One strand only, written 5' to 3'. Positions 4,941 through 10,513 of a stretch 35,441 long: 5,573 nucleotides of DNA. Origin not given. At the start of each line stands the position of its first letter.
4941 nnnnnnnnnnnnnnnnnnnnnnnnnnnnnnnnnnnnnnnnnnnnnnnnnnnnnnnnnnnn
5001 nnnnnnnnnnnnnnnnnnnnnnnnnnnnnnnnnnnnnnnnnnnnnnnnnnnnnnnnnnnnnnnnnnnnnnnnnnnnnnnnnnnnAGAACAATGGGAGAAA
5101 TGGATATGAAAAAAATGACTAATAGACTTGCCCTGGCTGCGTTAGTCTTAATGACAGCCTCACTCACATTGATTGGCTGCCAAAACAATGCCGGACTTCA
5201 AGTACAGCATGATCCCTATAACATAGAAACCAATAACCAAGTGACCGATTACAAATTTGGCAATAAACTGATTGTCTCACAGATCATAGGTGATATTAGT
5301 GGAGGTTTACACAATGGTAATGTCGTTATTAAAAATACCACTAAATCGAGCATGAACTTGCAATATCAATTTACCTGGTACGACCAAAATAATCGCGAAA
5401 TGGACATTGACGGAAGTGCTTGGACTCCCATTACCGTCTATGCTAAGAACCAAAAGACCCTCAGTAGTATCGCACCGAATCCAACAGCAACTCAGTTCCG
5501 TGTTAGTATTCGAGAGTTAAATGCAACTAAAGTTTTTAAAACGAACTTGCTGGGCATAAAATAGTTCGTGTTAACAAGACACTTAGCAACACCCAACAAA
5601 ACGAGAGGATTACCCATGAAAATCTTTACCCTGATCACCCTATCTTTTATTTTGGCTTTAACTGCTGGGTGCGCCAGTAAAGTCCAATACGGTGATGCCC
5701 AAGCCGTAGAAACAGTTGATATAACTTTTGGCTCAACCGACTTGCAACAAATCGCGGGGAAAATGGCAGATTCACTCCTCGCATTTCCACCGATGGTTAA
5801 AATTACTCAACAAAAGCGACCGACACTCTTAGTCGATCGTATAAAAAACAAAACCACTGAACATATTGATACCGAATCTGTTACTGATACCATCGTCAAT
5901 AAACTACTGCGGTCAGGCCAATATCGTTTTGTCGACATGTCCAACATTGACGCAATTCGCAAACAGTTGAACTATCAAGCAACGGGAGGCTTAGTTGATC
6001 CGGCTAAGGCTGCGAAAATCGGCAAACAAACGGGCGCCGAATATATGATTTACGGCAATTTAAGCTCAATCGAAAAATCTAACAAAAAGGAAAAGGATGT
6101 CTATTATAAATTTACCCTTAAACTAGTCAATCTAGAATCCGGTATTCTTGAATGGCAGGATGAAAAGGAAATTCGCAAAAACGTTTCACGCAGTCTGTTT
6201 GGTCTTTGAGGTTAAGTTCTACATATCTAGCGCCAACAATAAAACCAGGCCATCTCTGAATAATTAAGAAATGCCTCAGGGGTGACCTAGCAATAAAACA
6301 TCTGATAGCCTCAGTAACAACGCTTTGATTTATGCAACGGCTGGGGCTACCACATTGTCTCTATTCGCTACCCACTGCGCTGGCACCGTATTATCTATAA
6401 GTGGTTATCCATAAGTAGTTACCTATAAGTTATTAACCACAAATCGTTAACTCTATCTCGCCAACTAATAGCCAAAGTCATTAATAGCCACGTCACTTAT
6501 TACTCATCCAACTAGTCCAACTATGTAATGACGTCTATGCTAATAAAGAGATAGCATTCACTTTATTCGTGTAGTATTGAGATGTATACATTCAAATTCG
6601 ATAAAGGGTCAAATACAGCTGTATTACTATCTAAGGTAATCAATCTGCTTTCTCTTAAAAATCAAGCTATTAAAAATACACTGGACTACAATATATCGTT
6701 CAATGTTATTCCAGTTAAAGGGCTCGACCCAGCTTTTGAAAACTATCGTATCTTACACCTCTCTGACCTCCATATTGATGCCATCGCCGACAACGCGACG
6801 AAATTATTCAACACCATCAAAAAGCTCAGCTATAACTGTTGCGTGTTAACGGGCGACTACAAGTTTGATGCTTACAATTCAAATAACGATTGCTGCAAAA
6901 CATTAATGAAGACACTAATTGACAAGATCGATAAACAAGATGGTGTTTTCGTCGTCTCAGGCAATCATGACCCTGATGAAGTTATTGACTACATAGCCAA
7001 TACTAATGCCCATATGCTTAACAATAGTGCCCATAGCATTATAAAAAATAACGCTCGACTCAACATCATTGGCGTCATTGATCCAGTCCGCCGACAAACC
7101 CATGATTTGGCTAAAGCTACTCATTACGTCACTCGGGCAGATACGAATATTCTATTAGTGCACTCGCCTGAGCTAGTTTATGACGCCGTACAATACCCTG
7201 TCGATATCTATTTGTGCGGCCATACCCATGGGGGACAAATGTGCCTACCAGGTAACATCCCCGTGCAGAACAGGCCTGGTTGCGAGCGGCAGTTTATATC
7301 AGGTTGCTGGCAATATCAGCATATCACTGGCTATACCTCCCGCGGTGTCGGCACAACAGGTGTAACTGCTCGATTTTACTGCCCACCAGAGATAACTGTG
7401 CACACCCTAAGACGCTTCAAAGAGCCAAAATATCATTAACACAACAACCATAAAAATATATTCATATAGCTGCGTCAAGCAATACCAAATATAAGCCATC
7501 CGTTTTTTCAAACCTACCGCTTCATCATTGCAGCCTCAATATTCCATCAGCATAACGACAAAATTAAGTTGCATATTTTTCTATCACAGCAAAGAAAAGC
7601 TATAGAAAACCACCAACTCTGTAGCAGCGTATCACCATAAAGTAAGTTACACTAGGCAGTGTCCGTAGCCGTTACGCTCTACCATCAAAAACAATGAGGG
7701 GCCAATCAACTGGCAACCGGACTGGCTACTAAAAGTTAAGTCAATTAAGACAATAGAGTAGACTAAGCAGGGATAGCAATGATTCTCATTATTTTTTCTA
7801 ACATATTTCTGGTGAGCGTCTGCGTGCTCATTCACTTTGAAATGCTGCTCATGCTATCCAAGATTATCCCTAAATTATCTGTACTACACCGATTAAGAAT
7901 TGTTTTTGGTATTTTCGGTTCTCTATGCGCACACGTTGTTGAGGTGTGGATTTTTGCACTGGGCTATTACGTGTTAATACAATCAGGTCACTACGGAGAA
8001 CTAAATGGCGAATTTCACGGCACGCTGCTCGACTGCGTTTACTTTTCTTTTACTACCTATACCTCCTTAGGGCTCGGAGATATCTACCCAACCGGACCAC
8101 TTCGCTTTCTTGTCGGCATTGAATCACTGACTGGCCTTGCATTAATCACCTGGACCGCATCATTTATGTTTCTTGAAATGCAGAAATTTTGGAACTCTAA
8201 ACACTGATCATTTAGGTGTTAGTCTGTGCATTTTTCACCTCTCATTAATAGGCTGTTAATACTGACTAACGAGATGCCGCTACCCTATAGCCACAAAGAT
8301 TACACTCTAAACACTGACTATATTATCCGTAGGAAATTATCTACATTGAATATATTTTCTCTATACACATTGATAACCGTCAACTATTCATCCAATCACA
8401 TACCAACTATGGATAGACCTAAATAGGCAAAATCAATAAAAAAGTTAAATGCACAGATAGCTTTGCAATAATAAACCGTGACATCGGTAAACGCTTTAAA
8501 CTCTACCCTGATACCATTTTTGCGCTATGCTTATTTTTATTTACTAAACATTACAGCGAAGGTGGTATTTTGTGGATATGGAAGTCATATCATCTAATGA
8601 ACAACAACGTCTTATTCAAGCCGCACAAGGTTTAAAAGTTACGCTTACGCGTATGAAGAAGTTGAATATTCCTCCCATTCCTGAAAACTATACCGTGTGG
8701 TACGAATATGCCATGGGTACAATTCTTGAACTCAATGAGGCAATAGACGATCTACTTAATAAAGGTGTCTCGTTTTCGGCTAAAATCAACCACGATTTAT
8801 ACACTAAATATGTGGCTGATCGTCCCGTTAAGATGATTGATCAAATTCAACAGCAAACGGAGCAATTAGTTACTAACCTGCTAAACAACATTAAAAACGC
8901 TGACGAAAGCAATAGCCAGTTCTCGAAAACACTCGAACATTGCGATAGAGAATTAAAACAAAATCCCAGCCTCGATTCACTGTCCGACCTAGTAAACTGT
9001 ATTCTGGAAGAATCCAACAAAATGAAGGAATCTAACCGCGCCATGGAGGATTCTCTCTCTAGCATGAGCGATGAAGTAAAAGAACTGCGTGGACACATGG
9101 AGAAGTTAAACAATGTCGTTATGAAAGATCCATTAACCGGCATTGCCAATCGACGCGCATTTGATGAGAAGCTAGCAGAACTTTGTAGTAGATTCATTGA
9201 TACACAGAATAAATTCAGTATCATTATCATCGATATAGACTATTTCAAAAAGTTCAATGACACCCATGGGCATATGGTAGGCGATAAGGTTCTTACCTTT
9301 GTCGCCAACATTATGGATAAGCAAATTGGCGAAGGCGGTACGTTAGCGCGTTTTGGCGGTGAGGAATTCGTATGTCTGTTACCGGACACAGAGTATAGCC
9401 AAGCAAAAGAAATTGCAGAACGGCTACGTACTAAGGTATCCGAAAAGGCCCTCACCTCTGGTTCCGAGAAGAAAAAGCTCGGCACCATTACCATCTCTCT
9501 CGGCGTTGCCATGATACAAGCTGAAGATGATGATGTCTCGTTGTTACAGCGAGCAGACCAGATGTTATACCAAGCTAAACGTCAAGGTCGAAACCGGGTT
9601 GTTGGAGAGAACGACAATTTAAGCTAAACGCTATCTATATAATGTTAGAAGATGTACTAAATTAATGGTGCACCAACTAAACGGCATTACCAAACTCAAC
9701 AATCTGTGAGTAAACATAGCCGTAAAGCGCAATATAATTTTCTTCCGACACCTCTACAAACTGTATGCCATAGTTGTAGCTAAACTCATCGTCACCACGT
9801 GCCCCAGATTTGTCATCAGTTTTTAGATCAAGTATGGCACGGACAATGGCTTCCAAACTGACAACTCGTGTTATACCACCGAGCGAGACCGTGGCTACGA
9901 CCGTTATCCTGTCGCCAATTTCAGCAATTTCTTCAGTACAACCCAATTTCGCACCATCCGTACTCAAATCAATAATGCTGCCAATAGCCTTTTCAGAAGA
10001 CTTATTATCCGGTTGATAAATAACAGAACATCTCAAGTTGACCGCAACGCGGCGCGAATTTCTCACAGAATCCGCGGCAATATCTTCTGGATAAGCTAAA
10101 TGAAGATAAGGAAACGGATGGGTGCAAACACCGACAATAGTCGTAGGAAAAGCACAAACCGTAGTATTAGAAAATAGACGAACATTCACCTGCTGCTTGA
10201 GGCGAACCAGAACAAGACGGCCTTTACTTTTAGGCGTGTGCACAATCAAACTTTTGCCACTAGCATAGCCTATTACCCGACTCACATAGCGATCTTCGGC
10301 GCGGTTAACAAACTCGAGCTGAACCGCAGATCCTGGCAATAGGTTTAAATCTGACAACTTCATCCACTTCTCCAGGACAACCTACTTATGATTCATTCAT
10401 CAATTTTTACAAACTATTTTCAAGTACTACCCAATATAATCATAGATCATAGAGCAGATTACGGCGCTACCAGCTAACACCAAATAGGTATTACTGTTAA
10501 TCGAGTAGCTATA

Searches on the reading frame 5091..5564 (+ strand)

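Call 4: search_protein_families(library=pfam, proteins=[window:5091-5564:+], max_evalue=0.01)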
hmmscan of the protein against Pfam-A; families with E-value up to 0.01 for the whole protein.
window:5091-5564:+ (157 aa): 1 family
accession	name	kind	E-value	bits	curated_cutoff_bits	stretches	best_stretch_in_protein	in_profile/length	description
PF07233.18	DUF1425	-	2.8e-22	78.9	28.3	1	52-142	6-96/96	Protein of unknown function (DUF1425)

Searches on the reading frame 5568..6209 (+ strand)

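Call 4: search_protein_families(library=pfam, proteins=[window:5568-6209:+], max_evalue=0.01)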
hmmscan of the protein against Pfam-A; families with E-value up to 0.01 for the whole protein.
window:5568-6209:+ (213 aa): 4 families
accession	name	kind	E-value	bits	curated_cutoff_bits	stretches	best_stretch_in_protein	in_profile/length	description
PF13036.11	LpoB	-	4e-49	166.7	22.3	1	58-202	1-147/147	Peptidoglycan-synthase activator LpoB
PF03783.19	CsgG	-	2.6e-06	27.3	20.8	1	96-173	21-106/210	Curli production assembly/transport component CsgG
PF11684.13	DUF3280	-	1.6e-05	25.7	30.1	1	101-207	28-123/138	Protein of unknown function (DUF2380)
PF16539.10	FlgT_M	-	0.0095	16.6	31.2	0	103-176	35-108/158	Flagellar assembly protein T, middle domain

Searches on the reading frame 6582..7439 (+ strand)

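Call 18: search_protein_families(library=pfam, proteins=[window:6582-7439:+], max_evalue=0.0001)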
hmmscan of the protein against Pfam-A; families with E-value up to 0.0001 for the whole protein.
window:6582-7439:+ (285 aa): 2 families
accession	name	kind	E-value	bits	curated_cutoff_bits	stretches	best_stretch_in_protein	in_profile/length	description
PF00149.33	Metallophos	-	8.8e-10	39.8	21.5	1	56-217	2-190/191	Calcineurin-like phosphoesterase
PF12850.12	Metallophos_2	-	8.7e-06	26.3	27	1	56-217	2-118/154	Calcineurin-like phosphoesterase superfamily domain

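Call 54: search_protein_families(library=ncbifam, proteins=[window:6582-7439:+], max_evalue=0.001)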
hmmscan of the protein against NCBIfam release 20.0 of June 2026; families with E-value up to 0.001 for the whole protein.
window:6582-7439:+ (285 aa): 4 families
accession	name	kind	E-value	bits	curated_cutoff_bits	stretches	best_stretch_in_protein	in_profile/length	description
NF033458.1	lipid_A_LpxG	equivalog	4.9e-23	82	350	2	133-277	173-319/321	UDP-2,3-diacylglucosamine diphosphatase LpxG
NF008460.0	PRK11340.1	equivalog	5.9e-23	81.7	188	1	54-276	49-270/271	phosphodiesterase YaeI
TIGR00040.1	yfcE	subfamily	2.5e-05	24.4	56.25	1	55-217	1-117/158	YfcE family phosphodiesterase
NF053861.1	DS8_antiphage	equivalog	0.00052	17.9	790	1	59-132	1-86/994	anti-phage protein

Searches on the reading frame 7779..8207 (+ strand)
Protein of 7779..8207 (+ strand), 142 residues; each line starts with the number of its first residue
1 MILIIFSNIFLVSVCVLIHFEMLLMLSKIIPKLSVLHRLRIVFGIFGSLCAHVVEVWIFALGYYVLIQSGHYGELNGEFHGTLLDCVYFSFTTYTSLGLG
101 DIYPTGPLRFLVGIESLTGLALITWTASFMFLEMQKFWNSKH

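Call 18: search_protein_families(library=pfam, proteins=[window:7779-8207:+], max_evalue=0.0001)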
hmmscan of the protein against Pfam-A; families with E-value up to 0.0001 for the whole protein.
window:7779-8207:+ (142 aa): 1 family
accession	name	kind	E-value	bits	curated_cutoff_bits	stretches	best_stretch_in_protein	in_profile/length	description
PF07885.22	Ion_trans_2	-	1.3e-13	51.1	22.5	1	53-131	3-74/79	Ion channel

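Call 54: search_protein_families(library=ncbifam, proteins=[window:7779-8207:+], max_evalue=0.001)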
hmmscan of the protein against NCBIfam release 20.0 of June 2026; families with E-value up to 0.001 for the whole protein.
window:7779-8207:+ (142 aa): 0 families

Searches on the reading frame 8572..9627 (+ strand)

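Call 18: search_protein_families(library=pfam, proteins=[window:8572-9627:+], max_evalue=0.0001)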
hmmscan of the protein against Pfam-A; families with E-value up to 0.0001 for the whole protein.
window:8572-9627:+ (351 aa): 2 families
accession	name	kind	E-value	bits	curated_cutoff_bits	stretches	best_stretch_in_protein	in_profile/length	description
PF00990.26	GGDEF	-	2e-46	158.1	23.8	1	185-342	3-161/161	Diguanylate cyclase, GGDEF domain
PF04108.17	ATG17_like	-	8.2e-05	22.7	43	0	87-215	112-231/355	Autophagy protein ATG17-like domain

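Call 54: search_protein_families(library=ncbifam, proteins=[window:8572-9627:+], max_evalue=0.001)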
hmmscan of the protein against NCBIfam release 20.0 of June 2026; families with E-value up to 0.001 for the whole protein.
window:8572-9627:+ (351 aa): 22 families
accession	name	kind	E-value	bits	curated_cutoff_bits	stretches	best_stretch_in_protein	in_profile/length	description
NF007135.0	PRK09581.1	equivalog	5.9e-52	177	474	1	171-346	280-455/457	PleD family two-component system response regulator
NF038266.1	diguan_SiaD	equivalog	9.9e-51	172.5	290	1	154-343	65-252/252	biofilm regulation diguanylate cyclase SiaD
TIGR00254.1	GGDEF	domain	2.1e-49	167.5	37.4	1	180-345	2-166/168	diguanylate cyclase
NF007380.0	PRK09894.1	equivalog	1.5e-44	152.5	256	1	138-347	87-288/296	diguanylate cyclase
NF041606.1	dguan_cyc_DgcA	equivalog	4.3e-39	134.4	370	1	201-344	196-337/340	diguanylate cyclase DgcA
NF007423.1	PRK09966.1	equivalog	1.7e-38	132.5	325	1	159-336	215-390/390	diguanylate cyclase DgcN/YfiN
NF047654.1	DiguCycDgcRLepto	equivalog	6.9e-38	130.2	500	1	176-344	126-294/295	diguanylate cyclase DgcR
NF011955.1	PRK15426.1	equivalog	3.5e-35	121.2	408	1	179-346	394-561/564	cellulose biosynthesis regulator diguanylate cyclase DgcQ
NF007298.0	PRK09776.1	equivalog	4.8e-34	117.4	1135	1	168-343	669-842/1111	diguanylate cyclase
NF051473.1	DigCycDgcsShew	equivalog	3.1e-32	112.1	400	1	177-342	129-287/291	diguanylate cyclase DgcS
NF047872.1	GGDEF_GdpS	equivalog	2.3e-30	106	400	1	168-344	172-348/355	GGDEF domain-containing protein GdpS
NF045675.1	PhdiestaseDibA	equivalog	8.9e-28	97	980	1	169-341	189-359/623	phosphodiesterase DibA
NF007474.0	PRK10060.1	equivalog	2.9e-26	91.9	782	1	167-342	221-391/663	cyclic di-GMP phosphodiesterase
NF040885.1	diguan_DgcJ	equivalog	8.5e-25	87.5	500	1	177-341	332-491/493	diguanylate cyclase DgcJ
NF053781.1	cdiGMPphdstlr2612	equivalog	4e-23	81.1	1600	1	165-342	822-998/1268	Tlr1612 family c-di-GMP phosphodiesterase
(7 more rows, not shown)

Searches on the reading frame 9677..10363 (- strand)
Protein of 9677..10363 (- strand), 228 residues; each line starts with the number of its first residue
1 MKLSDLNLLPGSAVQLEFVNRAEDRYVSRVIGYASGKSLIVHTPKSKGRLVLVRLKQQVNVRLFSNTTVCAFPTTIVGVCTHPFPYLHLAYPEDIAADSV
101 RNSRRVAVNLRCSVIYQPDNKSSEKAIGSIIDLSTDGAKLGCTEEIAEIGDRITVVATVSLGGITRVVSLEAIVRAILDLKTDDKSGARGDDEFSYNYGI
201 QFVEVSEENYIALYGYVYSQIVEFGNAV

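Call 18: search_protein_families(library=pfam, proteins=[window:9677-10363:-], max_evalue=0.0001)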
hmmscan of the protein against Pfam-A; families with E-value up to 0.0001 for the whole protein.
window:9677-10363:- (228 aa): 2 families
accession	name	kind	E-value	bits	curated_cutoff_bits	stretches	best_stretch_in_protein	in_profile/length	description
PF12945.12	PilZNR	-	5.2e-21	75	23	1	10-92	2-85/85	Flagellar protein YcgR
PF07238.19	PilZ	-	5.1e-07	30.4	22.5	1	101-218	3-101/102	PilZ domain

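Call 54: search_protein_families(library=ncbifam, proteins=[window:9677-10363:-], max_evalue=0.001)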
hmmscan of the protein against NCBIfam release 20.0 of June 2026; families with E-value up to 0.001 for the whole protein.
window:9677-10363:- (228 aa): 0 families
